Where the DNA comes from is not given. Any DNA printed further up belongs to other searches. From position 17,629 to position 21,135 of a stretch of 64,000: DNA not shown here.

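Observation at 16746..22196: One polypeptide carrying GPAT, a HAD phosphatase domain and LPAAT, in an apparent operon with an actinobacterial-looking gpsA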

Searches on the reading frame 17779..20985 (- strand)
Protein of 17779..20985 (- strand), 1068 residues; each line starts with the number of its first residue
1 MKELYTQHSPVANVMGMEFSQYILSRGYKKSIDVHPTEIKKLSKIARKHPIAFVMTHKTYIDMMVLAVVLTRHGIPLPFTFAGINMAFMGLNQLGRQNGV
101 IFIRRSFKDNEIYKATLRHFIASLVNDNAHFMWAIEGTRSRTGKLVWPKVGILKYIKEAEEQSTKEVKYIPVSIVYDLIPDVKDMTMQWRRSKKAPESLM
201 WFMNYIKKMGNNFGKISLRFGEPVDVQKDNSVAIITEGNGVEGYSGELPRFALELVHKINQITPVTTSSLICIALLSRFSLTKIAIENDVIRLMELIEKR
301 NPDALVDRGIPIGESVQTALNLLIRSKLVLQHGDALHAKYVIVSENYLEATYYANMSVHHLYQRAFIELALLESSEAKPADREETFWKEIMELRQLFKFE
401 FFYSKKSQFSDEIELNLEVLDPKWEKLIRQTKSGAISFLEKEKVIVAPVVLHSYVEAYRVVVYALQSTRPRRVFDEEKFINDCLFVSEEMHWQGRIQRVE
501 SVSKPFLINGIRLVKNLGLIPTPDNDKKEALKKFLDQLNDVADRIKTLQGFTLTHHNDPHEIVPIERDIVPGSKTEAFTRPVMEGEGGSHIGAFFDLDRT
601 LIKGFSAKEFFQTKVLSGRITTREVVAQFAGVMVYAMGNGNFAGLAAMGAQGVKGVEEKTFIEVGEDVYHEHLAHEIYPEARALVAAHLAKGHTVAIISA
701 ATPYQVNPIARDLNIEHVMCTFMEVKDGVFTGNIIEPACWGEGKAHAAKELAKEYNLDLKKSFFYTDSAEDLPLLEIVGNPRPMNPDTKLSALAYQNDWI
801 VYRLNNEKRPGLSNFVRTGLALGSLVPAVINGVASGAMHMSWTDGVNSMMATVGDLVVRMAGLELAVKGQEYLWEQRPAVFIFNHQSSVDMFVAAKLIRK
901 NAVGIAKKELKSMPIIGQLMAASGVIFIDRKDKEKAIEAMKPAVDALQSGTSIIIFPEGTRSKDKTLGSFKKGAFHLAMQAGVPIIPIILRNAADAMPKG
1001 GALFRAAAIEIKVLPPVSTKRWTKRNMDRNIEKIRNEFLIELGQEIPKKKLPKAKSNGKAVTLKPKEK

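Call 3: search_protein_families(library=pfam, proteins=[window:17779-20985:-], max_evalue=0.01)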
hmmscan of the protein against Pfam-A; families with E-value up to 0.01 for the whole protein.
window:17779-20985:- (1068 aa): 5 families
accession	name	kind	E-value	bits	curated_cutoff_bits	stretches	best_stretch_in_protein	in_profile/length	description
PF19277.4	GPAT_C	-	2.1e-54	185.6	25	1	193-520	9-341/344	Glycerol-3-phosphate acyltransferase C-terminal region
PF01553.26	Acyltransferase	-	1.3e-53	180.7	23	2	866-990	3-131/132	Acyltransferase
PF12710.13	HAD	-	1.1e-35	124.3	27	1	593-776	1-189/189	haloacid dehalogenase-like hydrolase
PF00702.32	Hydrolase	-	7.8e-07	30.1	26.4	1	593-776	4-188/191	haloacid dehalogenase-like hydrolase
PF08282.18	Hydrolase_3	-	0.0015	18.8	20.9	0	744-781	188-225/255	haloacid dehalogenase-like hydrolase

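Call 4: search_protein_families(library=ncbifam, proteins=[window:17779-20985:-], max_evalue=0.01)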
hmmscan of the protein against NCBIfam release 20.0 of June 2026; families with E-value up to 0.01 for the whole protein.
window:17779-20985:- (1068 aa): 21 families
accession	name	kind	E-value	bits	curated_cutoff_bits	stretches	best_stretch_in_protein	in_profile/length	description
NF002886.0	PRK03355.1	equivalog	2.8e-133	446.1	721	2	1-549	221-771/787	glycerol-3-phosphate 1-O-acyltransferase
NF008883.0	PRK11915.1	equivalog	3.9e-87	293.3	698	1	18-548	87-614/621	lysophospholipid acyltransferase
TIGR01490.1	HAD-SF-IB-hyp1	subfamily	6.2e-52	176.8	98.3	1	593-790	2-202/202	HAD-IB family hydrolase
NF003441.0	PRK04974.1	equivalog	4.7e-47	160.8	610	1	31-542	285-797/823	glycerol-3-phosphate 1-O-acyltransferase PlsB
TIGR03703.1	plsB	equivalog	1e-46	159.9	618.5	1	37-528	279-774/799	glycerol-3-phosphate 1-O-acyltransferase PlsB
TIGR00530.1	AGP_acyltrn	subfamily_domain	5.9e-43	145.7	102.95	2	862-990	1-129/130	1-acylglycerol-3-phosphate O-acyltransferase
NF052360.1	HolPasePseu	equivalog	7.8e-33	114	280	1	593-804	4-217/218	histidinol-phosphatase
NF011593.0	PRK15018.1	equivalog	2.5e-27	96.2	501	1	850-1036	35-226/245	1-acylglycerol-3-phosphate O-acyltransferase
NF052359.1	HolPaseNeis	equivalog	7.7e-26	91.1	400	1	593-803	4-219/221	histidinol-phosphatase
TIGR01488.1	HAD-SF-IB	subfamily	2.1e-21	76.7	45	1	593-777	2-176/177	HAD-IB family phosphatase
NF052553.1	LyOrLpactfOlsABRUA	equivalog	1.4e-18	67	300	1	855-978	45-164/263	lyso-ornithine lipid O-acyltransferase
NF006386.0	PRK08633.1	equivalog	9.7e-18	63.3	1221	1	863-992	427-553/1147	acyl-[ACP]--phospholipid O-acyltransferase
NF052552.1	LyOrLpactfOlsARHOCB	equivalog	4.2e-14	52.2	300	1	848-976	60-182/271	lyso-ornithine lipid O-acyltransferase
TIGR00338.1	serB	equivalog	1.8e-09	37.5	144.15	1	679-776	88-185/219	phosphoserine phosphatase SerB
NF008350.0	PRK11133.1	equivalog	2.1e-09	37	413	1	678-777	183-282/324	phosphoserine phosphatase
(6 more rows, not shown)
